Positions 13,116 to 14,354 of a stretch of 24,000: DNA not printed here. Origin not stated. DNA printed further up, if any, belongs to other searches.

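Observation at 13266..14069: Heliorhodopsin with complete signature residues in an otherwise catabolic neighbourhood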

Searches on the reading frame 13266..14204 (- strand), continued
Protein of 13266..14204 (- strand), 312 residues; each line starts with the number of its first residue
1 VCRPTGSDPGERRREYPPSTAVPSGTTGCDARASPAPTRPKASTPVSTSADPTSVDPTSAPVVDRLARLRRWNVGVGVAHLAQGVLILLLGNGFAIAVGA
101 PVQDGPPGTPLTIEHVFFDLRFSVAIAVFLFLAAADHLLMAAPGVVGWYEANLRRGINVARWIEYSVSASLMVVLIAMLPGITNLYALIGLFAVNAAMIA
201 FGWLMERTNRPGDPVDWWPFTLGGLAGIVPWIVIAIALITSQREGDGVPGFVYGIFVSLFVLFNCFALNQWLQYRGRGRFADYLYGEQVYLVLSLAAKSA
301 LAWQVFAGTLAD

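Call 23: find_related_loci(query=A1, collection=genome_contigs, flank=6000)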
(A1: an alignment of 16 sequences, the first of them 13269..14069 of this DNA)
Query A1 (267 aa) in genome_contigs; peptide patterns used: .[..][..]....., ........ (x = any residue, [..] = any of these).
600 stretches matched a pattern (row limit reached: there are more); 525 encode a relative of the query (tblastn E <= 1e-3); the best 80 are kept; 80 distinct loci.
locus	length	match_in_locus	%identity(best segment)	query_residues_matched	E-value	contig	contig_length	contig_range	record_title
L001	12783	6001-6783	78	1-267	1e-136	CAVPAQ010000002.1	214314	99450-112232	MAG: uncultured Acidimicrobiaceae bacterium isolate MFD09779.bin.2.222 genome assembly, contig: contig_13572, whole geno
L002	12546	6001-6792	74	2-267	8e-130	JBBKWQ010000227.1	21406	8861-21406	MAG: Ilumatobacteraceae bacterium isolate metabat_bins.272 k119_1142034, whole genome shotgun sequence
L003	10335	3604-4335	75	24-267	3e-117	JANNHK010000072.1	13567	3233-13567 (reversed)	MAG: Actinomycetes bacterium isolate SOY_6_C_metabat_267 SOY_6_C_k141_1429498, whole genome shotgun sequence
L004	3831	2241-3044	69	7-267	3e-117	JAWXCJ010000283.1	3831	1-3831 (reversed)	MAG: Actinomycetota bacterium isolate P2IB.169 k99_1084577, whole genome shotgun sequence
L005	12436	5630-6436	65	3-266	4e-113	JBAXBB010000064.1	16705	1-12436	MAG: Actinomycetes bacterium isolate ELA156 MAG156_64, whole genome shotgun sequence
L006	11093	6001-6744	74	20-267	1e-112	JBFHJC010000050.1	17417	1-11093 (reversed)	MAG: Ilumatobacter sp. isolate Mix_sand07.2021.05.G.54 k141_293378_length_17417_cov_16.2671, whole genome shotgun sequen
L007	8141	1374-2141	69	7-265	6e-107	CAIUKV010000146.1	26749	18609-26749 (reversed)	MAG: uncultured actinobacterium isolate LaPlata-b_bin-0363 genome assembly, contig: bin-0363:146/284, whole genome shotg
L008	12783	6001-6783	62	19-267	3e-103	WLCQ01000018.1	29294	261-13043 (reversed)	MAG: Actinomycetota bacterium isolate UFOp-RE-14apr17-265 RE-14apr17-265-c18, whole genome shotgun sequence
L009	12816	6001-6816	60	8-267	2e-102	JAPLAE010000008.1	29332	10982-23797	MAG: Actinomycetota bacterium isolate LacPavin_0419_WC53_MAG_57_16 LacPavin_0419_WC53_scaffold_296038, whole genome shot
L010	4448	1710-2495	60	19-267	5e-102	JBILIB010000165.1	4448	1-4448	MAG: Acidimicrobiales bacterium isolate ME2017-05-12_3300034357_group7_bin57 Rohwer_bin122_scaffold_12207_c1, whole geno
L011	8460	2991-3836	57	2-267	2e-101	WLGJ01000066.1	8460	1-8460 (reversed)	MAG: Actinomycetota bacterium isolate UFOp-RE-26jul17-303 RE-26jul17-303-c66, whole genome shotgun sequence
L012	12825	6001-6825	57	9-267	1e-100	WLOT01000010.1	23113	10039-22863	MAG: Actinomycetota bacterium isolate UFOp-RH-23may17-659 RH-23may17-659-c10, whole genome shotgun sequence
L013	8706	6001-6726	70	20-261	8e-101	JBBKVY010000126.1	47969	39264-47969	MAG: Acidimicrobiales bacterium isolate metabat_bins.344 k119_1216448, whole genome shotgun sequence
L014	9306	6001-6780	65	20-267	2e-100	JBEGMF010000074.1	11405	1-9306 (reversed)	MAG: Actinomycetota bacterium isolate NASQAN2016_083_B_bin.21 scaffold_576524, whole genome shotgun sequence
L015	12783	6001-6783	60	1-266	2e-99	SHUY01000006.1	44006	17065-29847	MAG: Acidimicrobiia bacterium isolate Baikal-deep-G22 BACOMB-C3533, whole genome shotgun sequence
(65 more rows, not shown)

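Call 28: search_protein_families(library=pfam, proteins=[L001:4121-5989:+, L002:4184-5986:+, L001:3147-4067:-, L001:132-1712:+, L002:1083-3254:-, L001:2118-2906:+], max_evalue=0.001)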
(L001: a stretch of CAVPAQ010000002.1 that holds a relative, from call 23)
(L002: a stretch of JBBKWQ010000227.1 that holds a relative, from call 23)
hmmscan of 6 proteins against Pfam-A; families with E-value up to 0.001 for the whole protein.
L001:4121-5989:+ (622 aa): 5 families
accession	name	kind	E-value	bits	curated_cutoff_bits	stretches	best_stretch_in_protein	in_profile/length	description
PF11066.14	DUF2867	-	1.2e-37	129.8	27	1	463-606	1-140/142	Protein of unknown function (DUF2867)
PF13460.12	NAD_binding_10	-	3.3e-20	73.2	27.2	1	141-255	1-109/184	NAD(P)H-binding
PF05368.20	NmrA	-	1.9e-13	51.1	27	1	136-336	4-209/298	NmrA-like family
PF01370.27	Epimerase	-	9.3e-10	38.8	20.9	1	137-242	1-113/240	NAD dependent epimerase/dehydratase family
PF01073.25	3Beta_HSD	-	3.9e-06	26.5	22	1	138-262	1-134/280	3-beta hydroxysteroid dehydrogenase/isomerase family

L002:4184-5986:+ (600 aa): 5 families
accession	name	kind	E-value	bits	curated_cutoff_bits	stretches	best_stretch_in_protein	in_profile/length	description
PF11066.14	DUF2867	-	2e-37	129.1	27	1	442-584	1-140/142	Protein of unknown function (DUF2867)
PF13460.12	NAD_binding_10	-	5e-21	75.8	27.2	1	120-247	1-122/184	NAD(P)H-binding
PF05368.20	NmrA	-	1e-13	52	27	1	115-255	4-147/298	NmrA-like family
PF01370.27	Epimerase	-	3.5e-10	40.1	20.9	1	116-222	1-114/240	NAD dependent epimerase/dehydratase family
PF01073.25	3Beta_HSD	-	5.6e-07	29.3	22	1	117-221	1-114/280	3-beta hydroxysteroid dehydrogenase/isomerase family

L001:3147-4067:- (306 aa): 0 families

L001:132-1712:+ (526 aa): 0 families

L002:1083-3254:- (723 aa): 3 families
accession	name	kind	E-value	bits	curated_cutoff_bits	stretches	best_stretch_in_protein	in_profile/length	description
PF00534.26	Glycos_transf_1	-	1.9e-17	63.8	26.4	2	628-683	99-156/172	Glycosyl transferases group 1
PF13692.12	Glyco_trans_1_4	-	7.4e-14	52.6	27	1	525-681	2-138/142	Glycosyl transferases group 1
PF13646.12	HEAT_2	-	3.1e-09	37.4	27.7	2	72-132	12-71/88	HEAT repeats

L001:2118-2906:+ (262 aa): 4 families
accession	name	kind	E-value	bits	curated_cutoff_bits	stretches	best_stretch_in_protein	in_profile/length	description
PF02607.22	B12-binding_2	-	1.7e-13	51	23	1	75-147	2-73/74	B12 binding domain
PF02310.24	B12-binding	-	1.5e-11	44.7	32.1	1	158-249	2-95/121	B12 binding domain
PF12728.13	HTH_17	-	4.8e-09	36.8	27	1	9-52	2-45/51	Helix-turn-helix domain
PF13384.12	HTH_23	-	0.00065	19.9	24.6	0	12-30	21-39/50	Homeodomain-like domain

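Call 36: find_encoding_contigs(protein=P0001, flank=10000, max_places=3)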
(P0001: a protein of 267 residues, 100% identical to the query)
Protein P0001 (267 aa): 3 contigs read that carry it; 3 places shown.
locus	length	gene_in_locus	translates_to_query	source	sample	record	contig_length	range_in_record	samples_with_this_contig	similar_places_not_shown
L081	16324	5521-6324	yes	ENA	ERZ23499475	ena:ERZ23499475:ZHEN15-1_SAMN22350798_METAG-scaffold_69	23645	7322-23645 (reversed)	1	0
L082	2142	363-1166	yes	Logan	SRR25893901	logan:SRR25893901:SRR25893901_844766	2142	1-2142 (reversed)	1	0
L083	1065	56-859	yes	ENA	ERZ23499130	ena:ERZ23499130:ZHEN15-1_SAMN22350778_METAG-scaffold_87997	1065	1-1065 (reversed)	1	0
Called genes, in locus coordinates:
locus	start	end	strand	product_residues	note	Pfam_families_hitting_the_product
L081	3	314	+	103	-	?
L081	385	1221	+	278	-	PF00106:adh_short, PF08659:KR (faint), PF13561:adh_short_C2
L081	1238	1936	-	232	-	PF01569:PAP2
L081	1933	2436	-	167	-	PF04248:NTP_transf_9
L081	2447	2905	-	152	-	PF10604:Polyketide_cyc2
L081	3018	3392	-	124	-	-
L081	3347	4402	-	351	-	-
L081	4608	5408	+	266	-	PF12728:HTH_17, PF02607:B12-binding_2, PF02310:B12-binding (weak)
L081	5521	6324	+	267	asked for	PF18761:Heliorhodopsin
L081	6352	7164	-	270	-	-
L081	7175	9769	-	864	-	PF00884:Sulfatase, PF16347:SGSH_C (faint), PF01965:DJ-1_PfpI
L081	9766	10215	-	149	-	PF10604:Polyketide_cyc2, PF03364:Polyketide_cyc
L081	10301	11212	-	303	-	PF00561:Abhydrolase_1, PF12146:Hydrolase_4, PF12697:Abhydrolase_6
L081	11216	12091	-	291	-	PF23023:Anti-Pycsar_Apyc1, PF00753:Lactamase_B (weak), PF12706:Lactamase_B_2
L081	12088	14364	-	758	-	PF00884:Sulfatase, PF16347:SGSH_C (weak)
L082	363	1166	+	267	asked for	PF18761:Heliorhodopsin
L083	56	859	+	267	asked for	PF18761:Heliorhodopsin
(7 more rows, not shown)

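Call 37: find_encoding_contigs(protein=P0017, flank=6000, max_places=2)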
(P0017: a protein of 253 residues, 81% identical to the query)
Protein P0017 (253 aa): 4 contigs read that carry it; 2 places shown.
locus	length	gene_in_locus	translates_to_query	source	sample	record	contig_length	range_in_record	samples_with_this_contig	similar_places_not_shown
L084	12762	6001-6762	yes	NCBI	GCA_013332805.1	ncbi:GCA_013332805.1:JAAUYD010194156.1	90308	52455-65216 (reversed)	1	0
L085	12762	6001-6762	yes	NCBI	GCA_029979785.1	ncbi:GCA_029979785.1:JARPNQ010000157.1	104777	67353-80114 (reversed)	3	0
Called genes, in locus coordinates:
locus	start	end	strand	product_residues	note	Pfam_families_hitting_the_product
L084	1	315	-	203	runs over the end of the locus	-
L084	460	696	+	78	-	-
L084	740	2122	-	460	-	PF03007:WS_DGAT_cat, PF06974:WS_DGAT_C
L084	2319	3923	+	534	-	PF13472:Lipase_GDSL_2 (faint)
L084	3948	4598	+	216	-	PF00440:TetR_N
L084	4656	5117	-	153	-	-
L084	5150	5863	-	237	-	PF13606:Ank_3 (faint), PF12796:Ank_2, PF13857:Ank_5 (faint), PF00023:Ank (weak), PF13637:Ank_4 (weak)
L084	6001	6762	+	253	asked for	PF18761:Heliorhodopsin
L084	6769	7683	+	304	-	PF09995:MPAB_Lcp_cat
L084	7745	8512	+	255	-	-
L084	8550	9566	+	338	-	-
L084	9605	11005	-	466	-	PF01842:ACT (weak), PF00390:malic, PF03949:Malic_M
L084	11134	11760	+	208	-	PF01081:Aldolase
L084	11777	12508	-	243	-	PF07819:PGAP1 (weak)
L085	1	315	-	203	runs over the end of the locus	-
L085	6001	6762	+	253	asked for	PF18761:Heliorhodopsin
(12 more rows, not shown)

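Call 38: find_encoding_contigs(protein=P0019, flank=6000, max_places=2)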
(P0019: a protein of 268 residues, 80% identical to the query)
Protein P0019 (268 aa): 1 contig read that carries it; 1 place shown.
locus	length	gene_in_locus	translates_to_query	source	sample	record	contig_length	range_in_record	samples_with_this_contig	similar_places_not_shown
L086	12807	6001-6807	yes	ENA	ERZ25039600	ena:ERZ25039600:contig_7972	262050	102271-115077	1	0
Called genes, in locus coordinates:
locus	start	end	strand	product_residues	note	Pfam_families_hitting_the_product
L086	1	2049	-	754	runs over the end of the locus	PF13646:HEAT_2 (faint), PF00534:Glycos_transf_1, PF13692:Glyco_trans_1_4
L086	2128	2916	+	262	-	PF12728:HTH_17, PF02607:B12-binding_2, PF02310:B12-binding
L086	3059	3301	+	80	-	-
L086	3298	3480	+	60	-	-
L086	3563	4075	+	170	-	PF00210:Ferritin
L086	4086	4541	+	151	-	PF10604:Polyketide_cyc2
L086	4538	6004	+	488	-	PF01073:3Beta_HSD (weak), PF01370:Epimerase, PF05368:NmrA, PF13460:NAD_binding_10, PF11066:DUF2867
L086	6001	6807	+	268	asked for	PF18761:Heliorhodopsin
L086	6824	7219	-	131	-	PF00383:dCMP_cyt_deam_1, PF08211:dCMP_cyt_deam_2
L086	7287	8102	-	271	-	-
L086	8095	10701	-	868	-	PF00884:Sulfatase, PF16347:SGSH_C (faint), PF01965:DJ-1_PfpI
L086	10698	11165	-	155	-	PF10604:Polyketide_cyc2, PF03364:Polyketide_cyc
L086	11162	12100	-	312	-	-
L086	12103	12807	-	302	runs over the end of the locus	PF00561:Abhydrolase_1, PF12146:Hydrolase_4, PF12697:Abhydrolase_6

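Call 63: find_encoding_contigs(protein=P0003, flank=7000, max_places=1)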
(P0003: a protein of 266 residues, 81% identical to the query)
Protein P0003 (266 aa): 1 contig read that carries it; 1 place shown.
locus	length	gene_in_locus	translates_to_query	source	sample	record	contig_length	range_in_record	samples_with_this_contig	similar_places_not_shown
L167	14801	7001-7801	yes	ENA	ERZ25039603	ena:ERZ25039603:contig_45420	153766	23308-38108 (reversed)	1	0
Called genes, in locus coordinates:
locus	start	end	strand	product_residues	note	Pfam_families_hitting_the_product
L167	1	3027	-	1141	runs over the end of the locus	PF13646:HEAT_2 (faint), PF13692:Glyco_trans_1_4, PF00534:Glycos_transf_1, PF00201:UDPGT, PF06722:EryCIII-like_C, PF04101:Glyco_tran_28_C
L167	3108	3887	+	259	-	PF12728:HTH_17, PF02607:B12-binding_2, PF02310:B12-binding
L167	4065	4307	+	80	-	-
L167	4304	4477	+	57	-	-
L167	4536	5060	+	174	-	PF00210:Ferritin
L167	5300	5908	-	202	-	-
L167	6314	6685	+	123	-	PF11066:DUF2867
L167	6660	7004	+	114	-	PF11066:DUF2867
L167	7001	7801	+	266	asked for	PF18761:Heliorhodopsin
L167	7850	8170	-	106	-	PF00383:dCMP_cyt_deam_1 (weak)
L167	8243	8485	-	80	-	-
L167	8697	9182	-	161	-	-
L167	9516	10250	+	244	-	-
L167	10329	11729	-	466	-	PF00884:Sulfatase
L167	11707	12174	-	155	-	PF10604:Polyketide_cyc2, PF03364:Polyketide_cyc, PF08327:AHSA1 (weak)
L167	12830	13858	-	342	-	PF12146:Hydrolase_4 (weak), PF00561:Abhydrolase_1, PF12697:Abhydrolase_6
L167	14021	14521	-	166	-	PF00665:rve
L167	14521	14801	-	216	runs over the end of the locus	PF13384:HTH_23 (faint), PF13936:HTH_38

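Call 64: find_encoding_contigs(protein=P0014, flank=7000, max_places=1)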
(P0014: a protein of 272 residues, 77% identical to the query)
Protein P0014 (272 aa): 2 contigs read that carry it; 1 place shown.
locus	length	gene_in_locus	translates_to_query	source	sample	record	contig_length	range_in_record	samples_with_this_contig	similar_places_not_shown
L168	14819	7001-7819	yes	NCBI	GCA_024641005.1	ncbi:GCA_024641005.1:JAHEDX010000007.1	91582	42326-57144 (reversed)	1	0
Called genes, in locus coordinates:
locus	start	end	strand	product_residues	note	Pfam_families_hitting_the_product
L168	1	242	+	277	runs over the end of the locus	PF00106:adh_short, PF08659:KR (weak), PF13561:adh_short_C2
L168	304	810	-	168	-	PF04248:NTP_transf_9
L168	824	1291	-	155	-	PF10604:Polyketide_cyc2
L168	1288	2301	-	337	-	PF00106:adh_short, PF01370:Epimerase, PF08659:KR, PF13561:adh_short_C2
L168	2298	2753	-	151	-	PF10604:Polyketide_cyc2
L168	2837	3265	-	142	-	-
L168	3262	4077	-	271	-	PF09844:DUF2071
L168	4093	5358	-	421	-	PF07992:Pyr_redox_2 (faint), PF00890:FAD_binding_2 (weak), PF01593:Amino_oxidase, PF12831:FAD_oxidored (weak), PF13450:NAD_binding_8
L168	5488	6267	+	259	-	PF12728:HTH_17, PF02607:B12-binding_2, PF02310:B12-binding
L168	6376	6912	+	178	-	PF00210:Ferritin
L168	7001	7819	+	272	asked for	PF18761:Heliorhodopsin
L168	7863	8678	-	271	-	-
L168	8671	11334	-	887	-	PF00884:Sulfatase, PF16347:SGSH_C (faint), PF01965:DJ-1_PfpI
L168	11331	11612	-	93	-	PF10604:Polyketide_cyc2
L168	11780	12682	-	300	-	PF21863:HTH_67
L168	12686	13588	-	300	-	PF23023:Anti-Pycsar_Apyc1, PF00753:Lactamase_B, PF12706:Lactamase_B_2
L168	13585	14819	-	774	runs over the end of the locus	PF00884:Sulfatase, PF16347:SGSH_C (weak)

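Call 65: find_encoding_contigs(protein=P0026, flank=7000, max_places=1)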
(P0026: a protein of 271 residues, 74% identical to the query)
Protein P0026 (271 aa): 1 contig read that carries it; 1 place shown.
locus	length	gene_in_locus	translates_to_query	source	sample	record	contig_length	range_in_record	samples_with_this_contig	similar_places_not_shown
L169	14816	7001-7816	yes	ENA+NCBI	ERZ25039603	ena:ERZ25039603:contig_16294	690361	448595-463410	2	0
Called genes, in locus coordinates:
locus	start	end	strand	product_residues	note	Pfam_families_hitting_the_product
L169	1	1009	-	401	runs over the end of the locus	PF01593:Amino_oxidase, PF13450:NAD_binding_8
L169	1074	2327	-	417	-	PF00201:UDPGT, PF06722:EryCIII-like_C, PF04101:Glyco_tran_28_C (weak)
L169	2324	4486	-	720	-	PF13646:HEAT_2 (faint), PF00534:Glycos_transf_1, PF13692:Glyco_trans_1_4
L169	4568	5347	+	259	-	PF12728:HTH_17, PF02607:B12-binding_2, PF02310:B12-binding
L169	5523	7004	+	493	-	PF01073:3Beta_HSD (weak), PF01370:Epimerase, PF05368:NmrA, PF13460:NAD_binding_10, PF11066:DUF2867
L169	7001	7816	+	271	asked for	PF18761:Heliorhodopsin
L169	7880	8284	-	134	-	PF00903:Glyoxalase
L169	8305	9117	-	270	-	-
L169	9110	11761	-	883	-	PF00884:Sulfatase, PF16347:SGSH_C (faint), PF01965:DJ-1_PfpI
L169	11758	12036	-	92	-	PF10604:Polyketide_cyc2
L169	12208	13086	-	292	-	PF21863:HTH_67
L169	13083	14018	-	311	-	PF12146:Hydrolase_4, PF00561:Abhydrolase_1, PF12697:Abhydrolase_6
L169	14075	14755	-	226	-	PF12706:Lactamase_B_2, PF23023:Anti-Pycsar_Apyc1 (weak)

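Call 66: find_encoding_contigs(protein=P0029, flank=7000, max_places=1)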
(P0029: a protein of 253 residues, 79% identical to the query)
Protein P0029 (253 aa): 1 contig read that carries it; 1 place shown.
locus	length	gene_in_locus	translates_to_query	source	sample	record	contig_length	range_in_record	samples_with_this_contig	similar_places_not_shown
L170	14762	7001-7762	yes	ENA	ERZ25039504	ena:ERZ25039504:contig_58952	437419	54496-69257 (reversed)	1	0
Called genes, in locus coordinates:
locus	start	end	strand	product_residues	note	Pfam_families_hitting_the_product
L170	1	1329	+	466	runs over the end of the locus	PF00294:PfkB, PF01467:CTP_transf_like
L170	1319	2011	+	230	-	PF00106:adh_short, PF01370:Epimerase (weak), PF08659:KR (faint), PF13561:adh_short_C2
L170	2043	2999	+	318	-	PF01075:Glyco_transf_9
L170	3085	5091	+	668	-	PF07731:Cu-oxidase_2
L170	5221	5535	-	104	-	PF00106:adh_short, PF13561:adh_short_C2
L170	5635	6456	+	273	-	PF12728:HTH_17, PF02607:B12-binding_2, PF02310:B12-binding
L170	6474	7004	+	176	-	PF00210:Ferritin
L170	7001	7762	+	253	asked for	PF18761:Heliorhodopsin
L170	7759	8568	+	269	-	PF09844:DUF2071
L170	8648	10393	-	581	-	PF13424:TPR_12 (faint)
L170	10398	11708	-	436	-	PF00486:Trans_reg_C, PF03704:BTAD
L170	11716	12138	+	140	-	-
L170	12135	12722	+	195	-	-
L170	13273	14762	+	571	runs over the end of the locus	PF03176:MMPL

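Call 67: find_encoding_contigs(protein=P0034, flank=7000, max_places=1)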
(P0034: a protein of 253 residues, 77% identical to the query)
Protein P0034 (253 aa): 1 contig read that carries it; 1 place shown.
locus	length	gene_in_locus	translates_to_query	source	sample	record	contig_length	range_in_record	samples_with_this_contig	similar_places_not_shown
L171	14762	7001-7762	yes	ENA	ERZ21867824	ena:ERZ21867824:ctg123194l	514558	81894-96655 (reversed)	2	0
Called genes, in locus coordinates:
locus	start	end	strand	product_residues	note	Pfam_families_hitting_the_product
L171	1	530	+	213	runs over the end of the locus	PF04542:Sigma70_r2, PF08281:Sigma70_r4_2, PF04545:Sigma70_r4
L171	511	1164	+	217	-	-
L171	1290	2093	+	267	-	PF14344:DUF4397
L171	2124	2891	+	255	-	PF04203:Sortase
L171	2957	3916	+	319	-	PF00106:adh_short, PF08659:KR, PF13561:adh_short_C2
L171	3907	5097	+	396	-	PF01266:DAO (faint), PF01593:Amino_oxidase, PF13450:NAD_binding_8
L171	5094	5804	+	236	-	PF07103:DUF1365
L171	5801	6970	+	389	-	PF02353:CMAS, PF13489:Methyltransf_23, PF08241:Methyltransf_11, PF08242:Methyltransf_12 (weak), PF13649:Methyltransf_25, PF13847:Methyltransf_31 (weak)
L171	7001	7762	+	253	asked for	PF18761:Heliorhodopsin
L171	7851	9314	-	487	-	PF01073:3Beta_HSD (weak), PF01370:Epimerase, PF05368:NmrA, PF13460:NAD_binding_10, PF11066:DUF2867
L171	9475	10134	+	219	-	PF00106:adh_short, PF08659:KR, PF13561:adh_short_C2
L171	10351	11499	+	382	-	PF00875:DNA_photolyase, PF03441:FAD_binding_7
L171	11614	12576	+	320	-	PF09995:MPAB_Lcp_cat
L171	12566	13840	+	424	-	PF07992:Pyr_redox_2 (faint), PF13450:NAD_binding_8, PF01593:Amino_oxidase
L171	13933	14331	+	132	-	PF00027:cNMP_binding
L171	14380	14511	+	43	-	-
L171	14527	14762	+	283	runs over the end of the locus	PF00296:Bac_luciferase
